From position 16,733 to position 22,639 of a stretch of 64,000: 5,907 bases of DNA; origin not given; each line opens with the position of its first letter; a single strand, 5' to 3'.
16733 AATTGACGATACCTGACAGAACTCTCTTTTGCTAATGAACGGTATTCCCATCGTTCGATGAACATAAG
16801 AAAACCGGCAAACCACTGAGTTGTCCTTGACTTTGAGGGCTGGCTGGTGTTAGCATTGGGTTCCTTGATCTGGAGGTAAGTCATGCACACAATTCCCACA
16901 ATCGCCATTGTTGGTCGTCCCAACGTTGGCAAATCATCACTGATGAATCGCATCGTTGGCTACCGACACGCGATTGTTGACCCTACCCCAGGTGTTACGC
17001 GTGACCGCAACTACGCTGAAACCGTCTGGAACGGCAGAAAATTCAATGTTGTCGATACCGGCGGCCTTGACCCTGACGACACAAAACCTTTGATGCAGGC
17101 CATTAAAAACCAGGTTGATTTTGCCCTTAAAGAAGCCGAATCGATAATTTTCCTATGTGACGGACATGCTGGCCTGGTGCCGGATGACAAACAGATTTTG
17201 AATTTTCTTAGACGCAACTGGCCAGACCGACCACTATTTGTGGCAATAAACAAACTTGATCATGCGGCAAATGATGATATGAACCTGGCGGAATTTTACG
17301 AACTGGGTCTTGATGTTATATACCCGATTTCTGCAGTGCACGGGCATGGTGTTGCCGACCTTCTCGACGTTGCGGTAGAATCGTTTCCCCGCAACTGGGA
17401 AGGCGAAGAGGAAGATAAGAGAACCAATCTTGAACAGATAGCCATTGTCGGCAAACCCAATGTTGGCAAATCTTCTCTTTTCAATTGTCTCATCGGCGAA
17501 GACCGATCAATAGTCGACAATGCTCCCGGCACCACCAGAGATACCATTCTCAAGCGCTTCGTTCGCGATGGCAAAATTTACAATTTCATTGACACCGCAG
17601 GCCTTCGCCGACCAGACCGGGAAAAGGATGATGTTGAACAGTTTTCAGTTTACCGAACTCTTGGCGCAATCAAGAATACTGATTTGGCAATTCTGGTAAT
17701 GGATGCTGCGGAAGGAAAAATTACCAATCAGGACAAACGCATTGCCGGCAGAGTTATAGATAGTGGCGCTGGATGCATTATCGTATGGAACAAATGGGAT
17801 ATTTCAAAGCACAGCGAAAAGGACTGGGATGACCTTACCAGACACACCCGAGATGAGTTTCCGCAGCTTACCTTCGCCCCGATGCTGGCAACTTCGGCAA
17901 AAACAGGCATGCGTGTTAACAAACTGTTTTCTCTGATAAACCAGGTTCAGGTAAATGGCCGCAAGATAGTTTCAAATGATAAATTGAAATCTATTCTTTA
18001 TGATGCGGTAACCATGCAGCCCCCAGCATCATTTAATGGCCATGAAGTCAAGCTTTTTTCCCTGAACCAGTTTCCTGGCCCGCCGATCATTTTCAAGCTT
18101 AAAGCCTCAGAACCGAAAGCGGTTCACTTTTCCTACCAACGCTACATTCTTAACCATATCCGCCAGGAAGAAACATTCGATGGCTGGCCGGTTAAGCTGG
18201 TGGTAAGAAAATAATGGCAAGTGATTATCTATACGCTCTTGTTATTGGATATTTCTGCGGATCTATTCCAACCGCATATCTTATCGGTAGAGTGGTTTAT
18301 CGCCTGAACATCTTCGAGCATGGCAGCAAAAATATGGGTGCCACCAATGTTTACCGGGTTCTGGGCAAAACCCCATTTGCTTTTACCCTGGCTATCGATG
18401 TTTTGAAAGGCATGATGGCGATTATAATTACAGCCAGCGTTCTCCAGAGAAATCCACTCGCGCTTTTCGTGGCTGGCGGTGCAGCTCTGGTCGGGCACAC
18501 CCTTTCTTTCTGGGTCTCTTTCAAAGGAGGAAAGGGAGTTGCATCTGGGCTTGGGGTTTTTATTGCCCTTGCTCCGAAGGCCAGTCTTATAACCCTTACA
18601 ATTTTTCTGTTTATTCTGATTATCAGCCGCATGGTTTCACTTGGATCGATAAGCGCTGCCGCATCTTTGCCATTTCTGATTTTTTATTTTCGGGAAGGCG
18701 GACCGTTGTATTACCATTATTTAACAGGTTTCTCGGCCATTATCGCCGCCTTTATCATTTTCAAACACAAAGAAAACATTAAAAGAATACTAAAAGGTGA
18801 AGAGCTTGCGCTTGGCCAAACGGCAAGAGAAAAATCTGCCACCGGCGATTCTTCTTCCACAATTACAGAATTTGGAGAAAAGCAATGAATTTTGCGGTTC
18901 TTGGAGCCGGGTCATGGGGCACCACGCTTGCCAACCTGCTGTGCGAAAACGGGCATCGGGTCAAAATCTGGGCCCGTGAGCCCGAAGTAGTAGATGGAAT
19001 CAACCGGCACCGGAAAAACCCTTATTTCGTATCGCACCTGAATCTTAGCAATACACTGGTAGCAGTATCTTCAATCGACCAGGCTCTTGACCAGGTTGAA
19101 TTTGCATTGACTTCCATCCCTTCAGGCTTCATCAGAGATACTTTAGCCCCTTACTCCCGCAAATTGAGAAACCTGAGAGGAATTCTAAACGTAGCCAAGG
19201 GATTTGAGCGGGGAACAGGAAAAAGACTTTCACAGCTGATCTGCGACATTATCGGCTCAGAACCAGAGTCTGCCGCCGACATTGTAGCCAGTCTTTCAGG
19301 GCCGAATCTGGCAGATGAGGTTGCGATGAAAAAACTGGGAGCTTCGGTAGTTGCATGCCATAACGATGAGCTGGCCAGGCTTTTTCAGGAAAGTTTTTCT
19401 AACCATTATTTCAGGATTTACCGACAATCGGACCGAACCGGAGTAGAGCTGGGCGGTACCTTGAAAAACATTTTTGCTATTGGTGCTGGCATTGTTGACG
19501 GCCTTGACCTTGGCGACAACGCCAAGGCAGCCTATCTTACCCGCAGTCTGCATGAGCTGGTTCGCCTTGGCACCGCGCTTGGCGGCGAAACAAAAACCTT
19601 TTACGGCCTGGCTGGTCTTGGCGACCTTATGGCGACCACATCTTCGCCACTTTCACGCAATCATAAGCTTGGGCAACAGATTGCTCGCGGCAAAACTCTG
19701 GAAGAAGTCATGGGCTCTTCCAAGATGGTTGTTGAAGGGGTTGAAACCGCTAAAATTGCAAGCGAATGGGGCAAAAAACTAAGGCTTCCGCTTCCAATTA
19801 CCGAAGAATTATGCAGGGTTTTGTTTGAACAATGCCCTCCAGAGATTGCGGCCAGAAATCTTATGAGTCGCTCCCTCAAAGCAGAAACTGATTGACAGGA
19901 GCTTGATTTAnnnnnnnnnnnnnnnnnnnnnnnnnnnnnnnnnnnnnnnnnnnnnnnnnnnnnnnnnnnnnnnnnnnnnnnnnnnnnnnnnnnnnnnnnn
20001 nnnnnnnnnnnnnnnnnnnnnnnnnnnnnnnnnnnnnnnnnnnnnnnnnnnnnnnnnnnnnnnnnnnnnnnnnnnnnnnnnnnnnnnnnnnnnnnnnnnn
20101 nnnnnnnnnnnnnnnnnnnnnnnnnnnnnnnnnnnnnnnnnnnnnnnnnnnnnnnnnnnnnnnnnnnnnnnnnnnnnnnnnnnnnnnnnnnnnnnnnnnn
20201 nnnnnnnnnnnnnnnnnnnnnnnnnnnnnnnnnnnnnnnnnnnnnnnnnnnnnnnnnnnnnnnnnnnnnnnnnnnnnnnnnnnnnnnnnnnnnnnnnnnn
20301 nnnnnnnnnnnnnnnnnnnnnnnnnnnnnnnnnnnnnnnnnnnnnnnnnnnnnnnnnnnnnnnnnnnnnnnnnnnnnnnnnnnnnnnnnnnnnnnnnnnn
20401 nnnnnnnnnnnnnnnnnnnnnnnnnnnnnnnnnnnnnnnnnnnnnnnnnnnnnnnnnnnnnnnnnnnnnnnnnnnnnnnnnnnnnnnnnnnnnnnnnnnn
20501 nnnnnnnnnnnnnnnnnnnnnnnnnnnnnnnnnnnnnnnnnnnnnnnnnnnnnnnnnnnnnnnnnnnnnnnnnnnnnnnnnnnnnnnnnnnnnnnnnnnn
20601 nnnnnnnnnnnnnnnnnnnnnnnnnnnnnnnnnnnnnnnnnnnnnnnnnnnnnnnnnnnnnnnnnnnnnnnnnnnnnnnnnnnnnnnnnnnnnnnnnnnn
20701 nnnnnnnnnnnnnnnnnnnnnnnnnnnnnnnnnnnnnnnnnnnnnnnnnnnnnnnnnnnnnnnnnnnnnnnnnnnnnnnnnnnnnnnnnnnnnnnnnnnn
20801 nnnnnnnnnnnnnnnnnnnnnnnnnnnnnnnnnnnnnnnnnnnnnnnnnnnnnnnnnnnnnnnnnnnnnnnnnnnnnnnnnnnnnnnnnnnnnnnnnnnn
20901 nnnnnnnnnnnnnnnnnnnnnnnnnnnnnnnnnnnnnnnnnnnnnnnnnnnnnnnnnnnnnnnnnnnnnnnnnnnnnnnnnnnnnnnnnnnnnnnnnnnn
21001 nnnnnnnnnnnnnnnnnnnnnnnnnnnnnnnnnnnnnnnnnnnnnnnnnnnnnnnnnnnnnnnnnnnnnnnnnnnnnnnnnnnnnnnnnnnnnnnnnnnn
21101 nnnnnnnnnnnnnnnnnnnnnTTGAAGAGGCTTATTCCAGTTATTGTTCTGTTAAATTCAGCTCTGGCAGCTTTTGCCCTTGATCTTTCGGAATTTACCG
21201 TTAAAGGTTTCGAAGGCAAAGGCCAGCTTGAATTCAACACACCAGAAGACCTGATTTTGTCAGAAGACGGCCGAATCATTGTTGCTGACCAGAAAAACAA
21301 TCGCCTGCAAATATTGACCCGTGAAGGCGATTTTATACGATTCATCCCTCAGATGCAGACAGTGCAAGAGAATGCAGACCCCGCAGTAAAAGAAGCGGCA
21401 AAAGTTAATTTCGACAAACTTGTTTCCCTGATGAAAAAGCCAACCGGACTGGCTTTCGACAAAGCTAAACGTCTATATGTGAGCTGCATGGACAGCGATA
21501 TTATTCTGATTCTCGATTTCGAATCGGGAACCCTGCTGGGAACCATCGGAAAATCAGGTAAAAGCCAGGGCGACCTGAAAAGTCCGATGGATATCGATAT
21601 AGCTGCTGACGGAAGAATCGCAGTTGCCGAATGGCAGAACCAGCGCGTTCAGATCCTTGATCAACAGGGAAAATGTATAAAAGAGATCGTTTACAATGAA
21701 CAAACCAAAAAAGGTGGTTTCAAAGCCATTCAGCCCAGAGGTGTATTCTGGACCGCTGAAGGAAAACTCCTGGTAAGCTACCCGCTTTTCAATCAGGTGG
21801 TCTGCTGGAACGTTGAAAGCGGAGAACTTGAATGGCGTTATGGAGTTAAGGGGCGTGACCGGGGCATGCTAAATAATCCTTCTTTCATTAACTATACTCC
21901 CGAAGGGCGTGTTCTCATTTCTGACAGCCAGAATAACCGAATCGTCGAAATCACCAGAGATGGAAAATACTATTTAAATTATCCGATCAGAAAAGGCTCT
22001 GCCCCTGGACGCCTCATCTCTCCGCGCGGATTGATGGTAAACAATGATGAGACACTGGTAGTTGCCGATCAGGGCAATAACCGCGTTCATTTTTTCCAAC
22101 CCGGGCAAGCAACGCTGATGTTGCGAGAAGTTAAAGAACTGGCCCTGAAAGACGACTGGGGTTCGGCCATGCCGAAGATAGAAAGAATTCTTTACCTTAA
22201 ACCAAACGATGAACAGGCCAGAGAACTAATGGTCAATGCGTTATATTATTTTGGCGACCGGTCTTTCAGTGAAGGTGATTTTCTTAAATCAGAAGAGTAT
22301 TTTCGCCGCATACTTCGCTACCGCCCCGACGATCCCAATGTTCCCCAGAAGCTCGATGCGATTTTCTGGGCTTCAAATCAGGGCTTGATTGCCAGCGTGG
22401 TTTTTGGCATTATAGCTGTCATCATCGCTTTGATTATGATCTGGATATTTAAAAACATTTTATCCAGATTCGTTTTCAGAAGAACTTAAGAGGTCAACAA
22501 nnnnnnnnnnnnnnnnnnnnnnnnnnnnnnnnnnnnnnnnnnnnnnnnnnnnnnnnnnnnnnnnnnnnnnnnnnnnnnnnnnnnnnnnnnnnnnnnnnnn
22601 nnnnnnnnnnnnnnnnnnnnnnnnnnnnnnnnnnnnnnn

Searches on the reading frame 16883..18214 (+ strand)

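Call 17: search_protein_families(library=pfam, max_evalue=0.001, proteins=[window:16883-18214:+])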
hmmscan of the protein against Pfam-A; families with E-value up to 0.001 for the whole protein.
window:16883-18214:+ (443 aa): 10 families
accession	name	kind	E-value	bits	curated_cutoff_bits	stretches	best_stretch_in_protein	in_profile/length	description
PF01926.29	MMR_HSR1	-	4.8e-54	181.7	21.9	2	185-304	1-113/113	50S ribosome-binding GTPase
PF02421.24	FeoB_N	-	1.5e-22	80.2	27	2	185-317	2-127/156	Ferrous iron transport protein B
PF00009.33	GTP_EFTU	-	3.5e-20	72.8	26.5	2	186-354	6-184/188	Elongation factor Tu GTP binding domain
PF14714.11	KH_dom-like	-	1e-15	58.2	27.3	1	363-442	2-81/81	KH-domain-like of EngA bacterial GTPase enzymes, C-terminal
PF04548.22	AIG1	-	7.9e-15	55.2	27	2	6-78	2-73/212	AIG1 family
PF00350.29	Dynamin_N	-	3.9e-12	46.9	27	0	186-224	1-39/168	Dynamin family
PF03193.22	RsgA_GTPase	-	3.1e-09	37.3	30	0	184-243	107-170/174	RsgA GTPase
PF08477.19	Roc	-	1.4e-07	32.2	27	0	7-126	2-119/119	Ras of Complex, Roc, domain of DAPkinase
PF00071.28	Ras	-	2.5e-07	30.8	21.6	0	186-352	2-156/162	Ras family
PF00005.33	ABC_tran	-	0.00015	22.8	25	0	184-208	12-36/137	ABC transporter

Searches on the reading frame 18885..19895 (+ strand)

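Call 17: search_protein_families(library=pfam, max_evalue=0.001, proteins=[window:18885-19895:+])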
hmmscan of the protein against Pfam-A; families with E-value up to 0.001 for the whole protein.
window:18885-19895:+ (336 aa): 5 families
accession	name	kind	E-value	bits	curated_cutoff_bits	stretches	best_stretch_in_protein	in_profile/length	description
PF07479.19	NAD_Gly3P_dh_C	-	6.8e-49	166.2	25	1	183-322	1-140/142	NAD-dependent glycerol-3-phosphate dehydrogenase C-terminus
PF01210.29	NAD_Gly3P_dh_N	-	1.8e-41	142.2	23.1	1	4-163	3-157/158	NAD-dependent glycerol-3-phosphate dehydrogenase N-terminus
PF20618.3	GPD_NAD_C_bact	-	4.9e-16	59.5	27.6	1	243-308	1-65/66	Bacterial GPD, NAD-dependent C-terminal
PF02558.23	ApbA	-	8.5e-05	22.6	22.2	1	4-45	2-42/150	Ketopantoate reductase PanE/ApbA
PF03807.23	F420_oxidored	-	0.00024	22.1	21.6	0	3-90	2-79/94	NADP oxidoreductase coenzyme F420-dependent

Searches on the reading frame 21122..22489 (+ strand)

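Call 17: search_protein_families(library=pfam, max_evalue=0.001, proteins=[window:21122-22489:+])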
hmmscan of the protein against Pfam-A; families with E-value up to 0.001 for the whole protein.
window:21122-22489:+ (455 aa): 6 families
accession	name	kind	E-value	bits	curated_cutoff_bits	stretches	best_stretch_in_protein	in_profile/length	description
PF01436.27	NHL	-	1e-20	73.1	20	1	38-64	1-27/28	NHL repeat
PF10282.15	Lactonase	-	6.4e-06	26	21.7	0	252-339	245-332/344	Lactonase, 7-bladed beta-propeller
PF25021.1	TEN_NHL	-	4e-05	23.2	27.1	0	297-323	328-354/357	Teneurin NHL domain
PF17170.10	DUF5128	-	6.9e-05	22.6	22.9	0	44-76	48-80/321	6-bladed beta-propeller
PF08450.18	SGL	-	9.9e-05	22.5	26.3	0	34-190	81-221/246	SMP-30/Gluconolactonase/LRE-like region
PF13360.13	PQQ_2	-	0.00016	21.9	27.6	1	208-318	29-127/233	Outer membrane protein assembly factor BamB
